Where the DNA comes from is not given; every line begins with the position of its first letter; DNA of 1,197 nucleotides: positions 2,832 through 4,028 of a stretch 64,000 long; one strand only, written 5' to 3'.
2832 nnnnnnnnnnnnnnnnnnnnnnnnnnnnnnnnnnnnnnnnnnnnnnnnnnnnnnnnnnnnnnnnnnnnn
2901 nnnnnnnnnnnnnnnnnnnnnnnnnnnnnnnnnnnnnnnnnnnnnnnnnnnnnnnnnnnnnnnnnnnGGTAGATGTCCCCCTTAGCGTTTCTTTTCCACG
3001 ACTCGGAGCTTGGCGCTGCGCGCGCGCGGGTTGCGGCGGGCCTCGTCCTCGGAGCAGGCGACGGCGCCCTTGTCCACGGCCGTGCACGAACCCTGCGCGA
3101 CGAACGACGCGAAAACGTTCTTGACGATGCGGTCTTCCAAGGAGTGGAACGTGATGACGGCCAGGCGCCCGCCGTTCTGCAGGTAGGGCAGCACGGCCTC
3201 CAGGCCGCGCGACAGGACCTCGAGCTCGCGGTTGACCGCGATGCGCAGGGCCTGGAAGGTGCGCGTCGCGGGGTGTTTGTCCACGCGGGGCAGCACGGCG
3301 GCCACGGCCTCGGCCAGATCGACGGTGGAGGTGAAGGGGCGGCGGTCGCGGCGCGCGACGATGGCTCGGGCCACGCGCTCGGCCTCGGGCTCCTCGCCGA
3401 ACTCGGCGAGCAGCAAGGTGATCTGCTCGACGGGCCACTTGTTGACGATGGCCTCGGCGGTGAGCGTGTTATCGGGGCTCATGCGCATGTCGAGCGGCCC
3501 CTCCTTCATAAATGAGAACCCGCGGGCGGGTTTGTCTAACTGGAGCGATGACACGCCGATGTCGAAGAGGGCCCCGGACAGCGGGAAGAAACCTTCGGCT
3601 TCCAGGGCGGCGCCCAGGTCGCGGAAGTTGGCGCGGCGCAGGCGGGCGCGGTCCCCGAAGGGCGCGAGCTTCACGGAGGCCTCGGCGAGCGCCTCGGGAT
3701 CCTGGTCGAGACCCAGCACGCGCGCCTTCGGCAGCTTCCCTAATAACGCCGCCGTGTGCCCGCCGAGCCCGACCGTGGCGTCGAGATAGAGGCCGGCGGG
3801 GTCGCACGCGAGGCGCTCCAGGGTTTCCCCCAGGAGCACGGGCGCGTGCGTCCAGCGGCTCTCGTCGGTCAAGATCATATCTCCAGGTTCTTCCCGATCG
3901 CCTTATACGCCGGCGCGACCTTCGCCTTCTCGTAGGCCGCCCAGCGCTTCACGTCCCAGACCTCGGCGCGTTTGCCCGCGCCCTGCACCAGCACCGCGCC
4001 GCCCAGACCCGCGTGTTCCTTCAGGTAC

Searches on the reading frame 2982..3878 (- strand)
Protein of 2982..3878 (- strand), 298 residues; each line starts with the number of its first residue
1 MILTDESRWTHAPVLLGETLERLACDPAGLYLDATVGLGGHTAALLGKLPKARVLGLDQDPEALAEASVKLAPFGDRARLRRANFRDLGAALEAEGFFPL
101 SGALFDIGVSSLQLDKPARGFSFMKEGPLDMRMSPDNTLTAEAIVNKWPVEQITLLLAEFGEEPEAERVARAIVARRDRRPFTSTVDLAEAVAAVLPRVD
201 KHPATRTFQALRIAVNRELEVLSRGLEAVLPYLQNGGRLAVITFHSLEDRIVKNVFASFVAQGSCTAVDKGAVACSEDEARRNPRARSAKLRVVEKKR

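Call 13: find_encoding_contigs(protein=window:2982-3878:-, flank=10000, max_places=10)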
Protein window:2982-3878:- (298 aa): no gene with exactly this product is on record in the collection.

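Call 14: find_homologous_proteins(query=window:2982-3878:-, max_evalue=1e-40)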
Query window:2982-3878:- (298 aa): 7936 proteins with E <= 1e-40 among 8000 candidates; the best 120 are listed.
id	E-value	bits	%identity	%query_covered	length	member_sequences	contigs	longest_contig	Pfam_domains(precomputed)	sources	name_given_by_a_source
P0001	5.9e-184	628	97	100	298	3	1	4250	PF01795.26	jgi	jgi:16S rRNA (cytosine1402-N4)-methyltransferase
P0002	1.4e-167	574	88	100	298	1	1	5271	PF01795.26,PF13649.13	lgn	-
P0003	4.2e-163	560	86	99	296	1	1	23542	PF01795.26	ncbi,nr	ncbi:MAG: 16S rRNA (cytosine(1402)-N(4))-methyltransferase RsmH [Elusimicrobiota bacterium]|nr:16S r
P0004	1.2e-161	555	86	100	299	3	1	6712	PF01795.26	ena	-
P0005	3.0e-159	547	85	100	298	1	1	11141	PF01795.26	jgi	jgi:16S rRNA (cytosine1402-N4)-methyltransferase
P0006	5.1e-158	543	85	100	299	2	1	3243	PF01795.26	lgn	-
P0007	5.6e-156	536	83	100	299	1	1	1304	PF01795.26,PF13649.13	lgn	-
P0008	5.2e-154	530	83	100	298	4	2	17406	PF01795.26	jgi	jgi:16S rRNA (cytosine1402-N4)-methyltransferase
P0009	1.4e-153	528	82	100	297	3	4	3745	PF01795.26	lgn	-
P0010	2.8e-152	524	81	100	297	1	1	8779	PF01795.26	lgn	-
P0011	4.4e-152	523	83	100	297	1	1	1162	PF01795.26,PF13649.13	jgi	jgi:16S rRNA (cytosine1402-N4)-methyltransferase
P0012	5.0e-151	520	81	100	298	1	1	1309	PF01795.26,PF13649.13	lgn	-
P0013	3.9e-149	514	81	100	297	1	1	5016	PF01795.26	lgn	-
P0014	5.8e-131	454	73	100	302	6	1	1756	PF01795.26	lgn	-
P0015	5.4e-130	451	73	98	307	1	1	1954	PF01795.26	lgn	-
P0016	6.6e-129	447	70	100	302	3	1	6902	PF01795.26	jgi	jgi:16S rRNA (cytosine1402-N4)-methyltransferase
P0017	9.1e-129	447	71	100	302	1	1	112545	PF01795.26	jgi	jgi:16S rRNA (cytosine1402-N4)-methyltransferase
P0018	2.8e-128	445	70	100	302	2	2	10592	PF01795.26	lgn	-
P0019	4.3e-128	445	69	100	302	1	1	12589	PF01795.26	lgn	-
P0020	5.1e-128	445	69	100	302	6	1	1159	PF01795.26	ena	-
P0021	9.8e-128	444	70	100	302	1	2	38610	PF01795.26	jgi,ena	jgi:16S rRNA (cytosine1402-N4)-methyltransferase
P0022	1.0e-127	444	70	100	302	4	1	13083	PF01795.26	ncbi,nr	ncbi:MAG: 16S rRNA (cytosine(1402)-N(4))-methyltransferase RsmH [Elusimicrobia bacterium]|nr:16S rRN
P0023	1.4e-127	443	70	100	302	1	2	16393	PF01795.26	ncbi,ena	-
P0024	1.6e-127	443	70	100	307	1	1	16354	PF01795.26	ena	-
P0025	1.7e-127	443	70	100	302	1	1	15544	PF01795.26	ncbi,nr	ncbi:MAG: 16S rRNA (cytosine(1402)-N(4))-methyltransferase RsmH [Elusimicrobiota bacterium]|nr:16S r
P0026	1.7e-127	443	70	100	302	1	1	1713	PF01795.26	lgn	-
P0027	2.1e-127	442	69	100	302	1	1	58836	PF01795.26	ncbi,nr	ncbi:MAG: 16S rRNA (cytosine(1402)-N(4))-methyltransferase RsmH [Elusimicrobia bacterium]|nr:16S rRN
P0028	6.0e-127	441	70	100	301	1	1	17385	PF01795.26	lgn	-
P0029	1.0e-126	440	70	100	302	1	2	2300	PF01795.26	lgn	-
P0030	2.4e-126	439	68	100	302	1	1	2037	PF01795.26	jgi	jgi:16S rRNA (cytosine1402-N4)-methyltransferase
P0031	2.9e-126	439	69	100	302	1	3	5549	PF01795.26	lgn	-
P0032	4.8e-126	438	69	100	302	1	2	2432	PF01795.26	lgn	-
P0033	5.2e-126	438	69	100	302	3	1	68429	PF01795.26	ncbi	-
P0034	7.1e-126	437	71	100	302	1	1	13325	PF01795.26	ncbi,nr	ncbi:MAG: 16S rRNA (cytosine(1402)-N(4))-methyltransferase RsmH [Elusimicrobia bacterium]|nr:16S rRN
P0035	7.2e-126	437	70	100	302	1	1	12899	PF01795.26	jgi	-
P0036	1.0e-125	437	70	100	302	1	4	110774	PF01795.26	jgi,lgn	-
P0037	1.5e-125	436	70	100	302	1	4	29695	PF01795.26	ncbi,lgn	-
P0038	1.5e-125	436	68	100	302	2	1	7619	PF01795.26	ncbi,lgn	-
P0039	1.8e-125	436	69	100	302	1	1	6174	PF01795.26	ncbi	-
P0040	2.2e-125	436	70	100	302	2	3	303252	PF01795.26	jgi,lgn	-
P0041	2.4e-125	436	69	100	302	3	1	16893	PF01795.26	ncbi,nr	ncbi:MAG: 16S rRNA (cytosine(1402)-N(4))-methyltransferase RsmH [Elusimicrobia bacterium]|nr:16S rRN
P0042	3.0e-125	435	70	100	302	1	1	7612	PF01795.26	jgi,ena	-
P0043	4.6e-125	435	67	100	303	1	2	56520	PF01795.26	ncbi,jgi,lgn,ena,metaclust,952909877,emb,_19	jgi:16S rRNA (cytosine1402-N4)-methyltransferase|metaclust:\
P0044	7.7e-125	434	68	100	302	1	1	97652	PF01795.26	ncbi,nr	ncbi:MAG: 16S rRNA (cytosine(1402)-N(4))-methyltransferase RsmH [Elusimicrobia bacterium]|nr:16S rRN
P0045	9.2e-125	434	67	100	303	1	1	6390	PF01795.26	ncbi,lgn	-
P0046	9.2e-125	434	68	100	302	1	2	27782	PF01795.26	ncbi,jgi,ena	-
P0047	1.1e-124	434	68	100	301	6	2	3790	PF01795.26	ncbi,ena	-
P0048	1.8e-124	433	68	100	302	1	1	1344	PF01795.26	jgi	jgi:16S rRNA (cytosine1402-N4)-methyltransferase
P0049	2.2e-124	433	68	100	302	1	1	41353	PF01795.26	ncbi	ncbi:MAG: 16S rRNA (cytosine(1402)-N(4))-methyltransferase RsmH [Elusimicrobiota bacterium]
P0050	3.1e-124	432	68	100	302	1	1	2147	PF01795.26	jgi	jgi:16S rRNA (cytosine1402-N4)-methyltransferase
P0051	8.2e-124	431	67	100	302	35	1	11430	PF01795.26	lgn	-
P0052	9.2e-124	431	68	100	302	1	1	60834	PF01795.26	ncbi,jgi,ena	jgi:16S rRNA (cytosine1402-N4)-methyltransferase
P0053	1.1e-123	430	69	100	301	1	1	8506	PF01795.26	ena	-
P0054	1.1e-123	430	69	99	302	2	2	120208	PF01795.26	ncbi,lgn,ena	-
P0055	1.1e-123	430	68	100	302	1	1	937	PF01795.26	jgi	-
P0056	1.2e-123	430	69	100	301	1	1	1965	PF01795.26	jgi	jgi:16S rRNA (cytosine1402-N4)-methyltransferase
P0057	1.4e-123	430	69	100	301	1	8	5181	PF01795.26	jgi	jgi:16S rRNA (cytosine1402-N4)-methyltransferase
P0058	1.7e-123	430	69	99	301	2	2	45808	PF01795.26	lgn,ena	-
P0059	1.7e-123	430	68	100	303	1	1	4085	PF01795.26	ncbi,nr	ncbi:MAG: 16S rRNA (cytosine(1402)-N(4))-methyltransferase RsmH [Elusimicrobia bacterium]|nr:16S rRN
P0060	2.1e-123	429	68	100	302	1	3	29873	PF01795.26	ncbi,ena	-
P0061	2.2e-123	429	69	100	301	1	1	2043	PF01795.26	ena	-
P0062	2.2e-123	429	68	100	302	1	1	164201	PF01795.26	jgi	jgi:16S rRNA (cytosine1402-N4)-methyltransferase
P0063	2.4e-123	429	68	100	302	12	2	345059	PF01795.26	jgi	jgi:16S rRNA (cytosine1402-N4)-methyltransferase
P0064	3.5e-123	429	69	100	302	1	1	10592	PF01795.26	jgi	jgi:16S rRNA (cytosine1402-N4)-methyltransferase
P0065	4.4e-123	428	67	100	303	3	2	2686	PF01795.26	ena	-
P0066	5.0e-123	428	68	100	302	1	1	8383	PF01795.26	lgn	-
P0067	5.5e-123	428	68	100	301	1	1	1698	PF01795.26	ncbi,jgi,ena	jgi:16S rRNA (cytosine1402-N4)-methyltransferase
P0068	2.2e-122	426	68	100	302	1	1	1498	PF01795.26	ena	-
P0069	6.9e-122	424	67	100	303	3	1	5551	PF01795.26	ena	-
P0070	8.1e-122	424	67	99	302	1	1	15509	PF01795.26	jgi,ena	-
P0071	8.7e-122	424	67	100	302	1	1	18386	PF01795.26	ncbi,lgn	-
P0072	8.8e-122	424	67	100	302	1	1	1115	PF01795.26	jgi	jgi:16S rRNA (cytosine1402-N4)-methyltransferase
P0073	1.0e-121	424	67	100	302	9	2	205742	PF01795.26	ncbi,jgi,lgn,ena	jgi:16S rRNA (cytosine1402-N4)-methyltransferase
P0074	1.1e-121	424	68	100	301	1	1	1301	PF01795.26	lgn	-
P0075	1.8e-121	423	68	100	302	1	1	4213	PF01795.26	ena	-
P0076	4.8e-121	422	67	100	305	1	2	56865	PF01795.26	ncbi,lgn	-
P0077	5.1e-121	422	66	99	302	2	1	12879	PF01795.26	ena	-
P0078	6.0e-121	421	68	100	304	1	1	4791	PF01795.26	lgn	-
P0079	7.8e-121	421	68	99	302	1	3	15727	PF01795.26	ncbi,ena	-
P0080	8.9e-121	421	68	100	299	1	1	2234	PF01795.26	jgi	jgi:16S rRNA (cytosine1402-N4)-methyltransferase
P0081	1.5e-120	420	67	100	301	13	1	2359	PF01795.26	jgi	jgi:16S rRNA (cytosine1402-N4)-methyltransferase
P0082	1.7e-120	420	68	100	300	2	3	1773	PF01795.26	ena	-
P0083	2.4e-120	419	67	100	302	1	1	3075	PF01795.26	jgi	jgi:16S rRNA (cytosine1402-N4)-methyltransferase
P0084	2.6e-120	419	67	99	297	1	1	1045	PF01795.26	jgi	jgi:16S rRNA (cytosine1402-N4)-methyltransferase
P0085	7.2e-120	418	65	100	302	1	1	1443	PF01795.26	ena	-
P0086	3.0e-119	416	67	100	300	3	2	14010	PF01795.26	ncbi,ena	-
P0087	3.8e-119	415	65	100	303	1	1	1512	PF01795.26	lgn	-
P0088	4.1e-119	415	67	100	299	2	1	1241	PF01795.26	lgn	-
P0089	5.4e-119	415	65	100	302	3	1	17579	PF01795.26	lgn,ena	-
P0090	1.1e-118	414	66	100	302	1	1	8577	PF01795.26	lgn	-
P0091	1.5e-118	413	65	100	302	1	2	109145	PF01795.26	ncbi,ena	-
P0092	5.3e-118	412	65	100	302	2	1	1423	PF01795.26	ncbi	-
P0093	1.0e-116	407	66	99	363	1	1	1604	PF01795.26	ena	-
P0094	1.2e-116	407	65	100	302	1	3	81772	PF01795.26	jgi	jgi:16S rRNA (cytosine1402-N4)-methyltransferase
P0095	6.1e-116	405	66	97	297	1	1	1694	PF01795.26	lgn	-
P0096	1.3e-113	397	66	98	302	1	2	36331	PF01795.26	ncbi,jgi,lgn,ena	-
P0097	4.0e-113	396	69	89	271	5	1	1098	PF01795.26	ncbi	ncbi:MAG: 16S rRNA (cytosine(1402)-N(4))-methyltransferase, partial [Elusimicrobia bacterium CG11_bi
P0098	7.4e-113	395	66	97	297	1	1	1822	PF01795.26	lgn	-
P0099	8.7e-113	395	64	99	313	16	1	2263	PF01795.26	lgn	-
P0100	2.4e-112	393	64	98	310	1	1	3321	PF01795.26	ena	-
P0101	3.5e-112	393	63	99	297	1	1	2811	PF01795.26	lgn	-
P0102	4.4e-112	392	64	97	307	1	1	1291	PF01795.26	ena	-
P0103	6.8e-112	392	62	100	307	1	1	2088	PF01795.26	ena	-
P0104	1.0e-111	391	66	97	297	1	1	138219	PF01795.26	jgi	jgi:16S rRNA (cytosine1402-N4)-methyltransferase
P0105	2.1e-111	390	64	99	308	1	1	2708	PF01795.26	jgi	jgi:16S rRNA (cytosine1402-N4)-methyltransferase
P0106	2.4e-110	387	63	99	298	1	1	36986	PF01795.26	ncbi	-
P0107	8.4e-110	385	64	97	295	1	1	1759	PF01795.26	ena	-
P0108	9.3e-110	385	63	99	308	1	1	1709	PF01795.26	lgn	-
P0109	9.4e-110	385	62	97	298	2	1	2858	PF01795.26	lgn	-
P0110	1.6e-109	384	60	100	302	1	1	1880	PF01795.26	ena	-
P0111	2.7e-109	383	64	96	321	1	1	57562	PF01795.26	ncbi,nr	ncbi:MAG: 16S rRNA (cytosine(1402)-N(4))-methyltransferase RsmH [Elusimicrobia bacterium]|nr:16S rRN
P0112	6.4e-109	382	63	97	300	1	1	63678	PF01795.26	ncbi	-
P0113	8.3e-109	382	63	98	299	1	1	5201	PF01795.26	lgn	-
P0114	3.0e-108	380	65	97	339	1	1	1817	PF01795.26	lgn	-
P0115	3.2e-108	380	62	99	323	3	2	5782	PF01795.26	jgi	jgi:16S rRNA (cytosine1402-N4)-methyltransferase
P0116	3.2e-108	380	60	99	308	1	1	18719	PF13847.13,PF01795.26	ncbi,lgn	-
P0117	3.5e-108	379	61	98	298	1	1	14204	PF01795.26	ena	-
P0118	4.0e-108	379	64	97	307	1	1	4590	PF01795.26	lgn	-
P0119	5.0e-108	379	62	99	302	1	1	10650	PF01795.26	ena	-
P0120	5.4e-108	379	63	97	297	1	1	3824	PF01795.26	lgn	-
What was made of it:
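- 2982..3878 (-): rsmH (mraW), the 16S rRNA m4C1402 methyltransferase. call 14 (PF01795; 97% identical to P0001)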

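Call 15: find_encoding_contigs(protein=P0001, flank=10000, max_places=3)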
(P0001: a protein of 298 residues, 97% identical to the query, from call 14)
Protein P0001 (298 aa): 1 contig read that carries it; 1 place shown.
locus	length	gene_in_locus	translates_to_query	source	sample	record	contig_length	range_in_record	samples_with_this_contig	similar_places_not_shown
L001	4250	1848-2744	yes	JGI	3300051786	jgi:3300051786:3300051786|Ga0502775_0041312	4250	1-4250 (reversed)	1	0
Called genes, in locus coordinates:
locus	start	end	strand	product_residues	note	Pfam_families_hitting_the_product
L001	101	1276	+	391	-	PF13485:Peptidase_MA_2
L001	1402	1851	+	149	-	PF02381:MraZ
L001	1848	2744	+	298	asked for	PF01795:Methyltransf_5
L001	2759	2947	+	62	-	-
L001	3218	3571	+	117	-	-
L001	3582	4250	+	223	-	?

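Call 16: find_encoding_contigs(protein=P0003, flank=10000, max_places=3)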
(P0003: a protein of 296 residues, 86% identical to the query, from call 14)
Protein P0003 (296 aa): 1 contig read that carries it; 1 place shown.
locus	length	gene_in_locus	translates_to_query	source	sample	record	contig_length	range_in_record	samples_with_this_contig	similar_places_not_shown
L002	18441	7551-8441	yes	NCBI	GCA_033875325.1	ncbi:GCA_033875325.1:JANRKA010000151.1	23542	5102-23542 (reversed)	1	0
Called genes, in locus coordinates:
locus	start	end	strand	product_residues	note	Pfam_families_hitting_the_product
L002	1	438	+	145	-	PF12631:MnmE_helical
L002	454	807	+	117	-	-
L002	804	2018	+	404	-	PF00083:Sugar_tr, PF07690:MFS_1, PF03137:OATP (weak)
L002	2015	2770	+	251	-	-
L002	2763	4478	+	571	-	PF01134:GIDA, PF01262:AlaDh_PNT_C (weak), PF07992:Pyr_redox_2 (faint), PF12831:FAD_oxidored (weak), PF13932:SAM_GIDA_C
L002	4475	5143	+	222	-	PF02527:GidB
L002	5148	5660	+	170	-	-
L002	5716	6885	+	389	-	PF13485:Peptidase_MA_2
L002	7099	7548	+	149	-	PF02381:MraZ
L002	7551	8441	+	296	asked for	PF01795:Methyltransf_5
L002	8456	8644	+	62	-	-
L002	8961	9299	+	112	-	-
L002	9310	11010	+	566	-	PF03717:PBP_dimer, PF00905:Transpeptidase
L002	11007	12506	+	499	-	PF01225:Mur_ligase, PF08245:Mur_ligase_M, PF02875:Mur_ligase_C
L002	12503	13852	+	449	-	PF08245:Mur_ligase_M, PF02875:Mur_ligase_C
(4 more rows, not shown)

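Call 17: find_encoding_contigs(protein=P0005, flank=10000, max_places=3)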
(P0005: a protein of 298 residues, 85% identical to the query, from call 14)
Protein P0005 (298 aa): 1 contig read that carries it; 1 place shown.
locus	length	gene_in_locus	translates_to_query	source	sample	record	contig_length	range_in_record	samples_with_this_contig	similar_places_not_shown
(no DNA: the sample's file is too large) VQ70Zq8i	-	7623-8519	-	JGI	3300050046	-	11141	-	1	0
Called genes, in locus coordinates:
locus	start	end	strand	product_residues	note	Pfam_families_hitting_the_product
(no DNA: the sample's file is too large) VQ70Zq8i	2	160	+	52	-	?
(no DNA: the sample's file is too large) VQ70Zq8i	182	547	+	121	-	-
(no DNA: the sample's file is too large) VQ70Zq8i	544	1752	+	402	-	PF00083:Sugar_tr, PF07690:MFS_1, PF03137:OATP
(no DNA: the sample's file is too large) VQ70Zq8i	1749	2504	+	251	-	-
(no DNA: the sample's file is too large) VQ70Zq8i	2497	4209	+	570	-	PF01134:GIDA, PF12831:FAD_oxidored (weak), PF13932:SAM_GIDA_C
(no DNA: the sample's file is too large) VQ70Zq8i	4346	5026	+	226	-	PF02527:GidB, PF13847:Methyltransf_31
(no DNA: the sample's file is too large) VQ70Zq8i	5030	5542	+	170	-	-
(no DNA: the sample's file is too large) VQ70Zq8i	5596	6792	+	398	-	PF13485:Peptidase_MA_2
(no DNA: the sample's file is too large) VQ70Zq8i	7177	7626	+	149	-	PF02381:MraZ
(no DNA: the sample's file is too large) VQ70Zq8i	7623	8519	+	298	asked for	PF01795:Methyltransf_5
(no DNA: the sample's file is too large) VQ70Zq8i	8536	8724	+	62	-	-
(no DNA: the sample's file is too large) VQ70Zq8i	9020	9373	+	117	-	-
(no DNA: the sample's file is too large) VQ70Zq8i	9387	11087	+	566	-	PF03717:PBP_dimer, PF00905:Transpeptidase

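Call 18: find_encoding_contigs(protein=P0008, flank=10000, max_places=3)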
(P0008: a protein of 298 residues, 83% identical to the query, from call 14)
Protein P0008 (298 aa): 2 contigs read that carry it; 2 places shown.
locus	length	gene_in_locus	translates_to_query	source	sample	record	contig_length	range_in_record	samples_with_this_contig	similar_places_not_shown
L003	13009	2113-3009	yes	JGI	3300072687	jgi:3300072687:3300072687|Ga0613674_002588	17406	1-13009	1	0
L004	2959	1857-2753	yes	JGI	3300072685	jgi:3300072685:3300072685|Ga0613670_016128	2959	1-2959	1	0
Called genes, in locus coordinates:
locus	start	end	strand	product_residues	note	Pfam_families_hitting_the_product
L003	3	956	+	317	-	PF13485:Peptidase_MA_2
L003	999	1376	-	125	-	PF13366:PDDEXK_3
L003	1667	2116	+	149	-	PF02381:MraZ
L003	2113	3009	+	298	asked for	PF01795:Methyltransf_5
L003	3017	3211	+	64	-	-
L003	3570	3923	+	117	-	-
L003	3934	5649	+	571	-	PF03717:PBP_dimer, PF00905:Transpeptidase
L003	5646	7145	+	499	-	PF01225:Mur_ligase, PF08245:Mur_ligase_M, PF02875:Mur_ligase_C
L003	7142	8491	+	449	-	PF08245:Mur_ligase_M, PF02875:Mur_ligase_C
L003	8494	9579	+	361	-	PF00953:Glycos_transf_4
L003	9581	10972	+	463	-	PF21799:MurD-like_N, PF21377:MurD_N, PF08245:Mur_ligase_M, PF02875:Mur_ligase_C (weak)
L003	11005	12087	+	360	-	PF01098:FTSW_RODA_SPOVE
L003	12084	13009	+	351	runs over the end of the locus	PF03033:Glyco_transf_28, PF13439:Glyco_transf_4 (faint), PF13579:Glyco_trans_4_4, PF04101:Glyco_tran_28_C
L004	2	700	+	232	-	?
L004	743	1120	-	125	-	PF13366:PDDEXK_3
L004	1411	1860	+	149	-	PF02381:MraZ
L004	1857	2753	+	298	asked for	PF01795:Methyltransf_5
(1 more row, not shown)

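Call 35: find_encoding_contigs(protein=P0017, flank=6000, max_places=3)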
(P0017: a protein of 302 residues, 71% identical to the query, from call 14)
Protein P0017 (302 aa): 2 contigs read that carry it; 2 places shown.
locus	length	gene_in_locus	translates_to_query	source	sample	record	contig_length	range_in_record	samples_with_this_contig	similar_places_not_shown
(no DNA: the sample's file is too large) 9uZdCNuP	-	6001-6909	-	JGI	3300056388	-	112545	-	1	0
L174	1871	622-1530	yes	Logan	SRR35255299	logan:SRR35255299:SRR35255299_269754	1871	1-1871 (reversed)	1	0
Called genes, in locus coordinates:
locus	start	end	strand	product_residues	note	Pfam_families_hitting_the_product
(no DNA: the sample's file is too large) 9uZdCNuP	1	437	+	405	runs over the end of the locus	PF07690:MFS_1, PF00083:Sugar_tr, PF03137:OATP (weak)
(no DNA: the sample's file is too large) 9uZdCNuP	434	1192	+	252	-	-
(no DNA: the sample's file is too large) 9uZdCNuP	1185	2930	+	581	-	PF01134:GIDA, PF13932:SAM_GIDA_C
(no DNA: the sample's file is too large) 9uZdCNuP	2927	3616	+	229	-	PF02527:GidB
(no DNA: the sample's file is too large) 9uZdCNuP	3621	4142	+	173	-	-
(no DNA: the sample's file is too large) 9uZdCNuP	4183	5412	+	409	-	PF13485:Peptidase_MA_2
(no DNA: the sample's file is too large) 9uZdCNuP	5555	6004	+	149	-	PF02381:MraZ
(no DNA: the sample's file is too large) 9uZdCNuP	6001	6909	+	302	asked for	PF01795:Methyltransf_5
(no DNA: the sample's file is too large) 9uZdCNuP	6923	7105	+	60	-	-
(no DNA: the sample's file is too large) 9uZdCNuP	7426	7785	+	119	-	-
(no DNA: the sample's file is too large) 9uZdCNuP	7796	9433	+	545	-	PF03717:PBP_dimer, PF00905:Transpeptidase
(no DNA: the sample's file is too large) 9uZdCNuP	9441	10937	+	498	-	PF01225:Mur_ligase, PF08245:Mur_ligase_M, PF02875:Mur_ligase_C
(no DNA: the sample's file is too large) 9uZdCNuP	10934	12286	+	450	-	PF08245:Mur_ligase_M, PF02875:Mur_ligase_C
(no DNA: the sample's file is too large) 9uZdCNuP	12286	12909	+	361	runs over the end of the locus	PF00953:Glycos_transf_4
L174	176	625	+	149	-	PF02381:MraZ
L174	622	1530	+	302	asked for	PF01795:Methyltransf_5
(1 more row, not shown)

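Call 42: find_encoding_contigs(protein=P0004, flank=4000, max_places=3)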
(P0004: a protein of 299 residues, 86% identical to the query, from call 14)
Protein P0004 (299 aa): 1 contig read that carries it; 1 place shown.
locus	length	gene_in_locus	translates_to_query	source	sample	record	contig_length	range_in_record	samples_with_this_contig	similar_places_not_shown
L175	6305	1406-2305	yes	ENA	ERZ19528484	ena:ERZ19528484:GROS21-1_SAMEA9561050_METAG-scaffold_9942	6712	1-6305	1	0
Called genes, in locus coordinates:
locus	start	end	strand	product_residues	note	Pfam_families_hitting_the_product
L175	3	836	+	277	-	?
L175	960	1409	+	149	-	PF02381:MraZ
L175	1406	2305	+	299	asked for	PF01795:Methyltransf_5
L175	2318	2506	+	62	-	-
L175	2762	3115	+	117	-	-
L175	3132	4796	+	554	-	PF03717:PBP_dimer, PF00905:Transpeptidase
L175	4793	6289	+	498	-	PF01225:Mur_ligase, PF08245:Mur_ligase_M, PF02875:Mur_ligase_C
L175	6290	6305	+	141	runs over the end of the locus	?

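Call 43: find_encoding_contigs(protein=P0010, flank=4000, max_places=3)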
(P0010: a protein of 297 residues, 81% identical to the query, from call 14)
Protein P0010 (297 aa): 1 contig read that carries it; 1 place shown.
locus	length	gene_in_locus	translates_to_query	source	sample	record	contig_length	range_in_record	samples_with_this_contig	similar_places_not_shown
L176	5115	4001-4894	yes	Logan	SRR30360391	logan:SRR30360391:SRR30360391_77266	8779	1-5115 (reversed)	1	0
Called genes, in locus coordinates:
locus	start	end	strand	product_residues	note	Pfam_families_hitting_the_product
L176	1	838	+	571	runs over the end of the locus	PF01134:GIDA, PF07992:Pyr_redox_2 (weak), PF12831:FAD_oxidored (weak), PF13932:SAM_GIDA_C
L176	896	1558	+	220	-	PF02527:GidB, PF13847:Methyltransf_31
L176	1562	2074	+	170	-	-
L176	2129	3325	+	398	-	PF13485:Peptidase_MA_2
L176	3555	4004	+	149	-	PF02381:MraZ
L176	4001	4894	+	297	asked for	PF01795:Methyltransf_5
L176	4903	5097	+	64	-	-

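Call 44: find_encoding_contigs(protein=P0043, flank=10000, max_places=3)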
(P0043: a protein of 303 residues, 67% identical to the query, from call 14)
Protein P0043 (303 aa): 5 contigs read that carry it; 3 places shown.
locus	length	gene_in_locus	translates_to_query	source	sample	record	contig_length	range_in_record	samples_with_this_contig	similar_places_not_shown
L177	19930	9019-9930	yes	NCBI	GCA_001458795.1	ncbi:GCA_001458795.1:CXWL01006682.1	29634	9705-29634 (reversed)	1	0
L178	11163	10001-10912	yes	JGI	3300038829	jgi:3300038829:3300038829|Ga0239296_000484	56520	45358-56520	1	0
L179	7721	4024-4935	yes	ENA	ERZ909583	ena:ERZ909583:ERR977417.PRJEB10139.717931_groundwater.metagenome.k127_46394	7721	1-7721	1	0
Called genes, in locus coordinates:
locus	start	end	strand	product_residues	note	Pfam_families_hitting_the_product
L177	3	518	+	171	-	?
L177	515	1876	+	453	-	PF10396:TrmE_N, PF12631:MnmE_helical, PF00009:GTP_EFTU (faint), PF01926:MMR_HSR1, PF02421:FeoB_N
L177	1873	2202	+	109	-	-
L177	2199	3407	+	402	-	PF00083:Sugar_tr, PF07690:MFS_1, PF03137:OATP (weak)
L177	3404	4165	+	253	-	-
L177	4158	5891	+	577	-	PF01134:GIDA, PF12831:FAD_oxidored (weak), PF13932:SAM_GIDA_C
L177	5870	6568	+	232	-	PF02527:GidB, PF05175:MTS (weak)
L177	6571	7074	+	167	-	-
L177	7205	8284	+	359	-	PF13485:Peptidase_MA_2 (weak)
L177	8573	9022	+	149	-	PF02381:MraZ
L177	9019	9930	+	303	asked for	PF01795:Methyltransf_5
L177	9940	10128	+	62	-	-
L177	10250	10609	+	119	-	-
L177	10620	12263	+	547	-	PF03717:PBP_dimer, PF00905:Transpeptidase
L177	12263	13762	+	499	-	PF01225:Mur_ligase, PF08245:Mur_ligase_M, PF02875:Mur_ligase_C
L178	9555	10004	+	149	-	PF02381:MraZ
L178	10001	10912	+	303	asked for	PF01795:Methyltransf_5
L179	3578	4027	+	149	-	PF02381:MraZ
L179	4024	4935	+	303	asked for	PF01795:Methyltransf_5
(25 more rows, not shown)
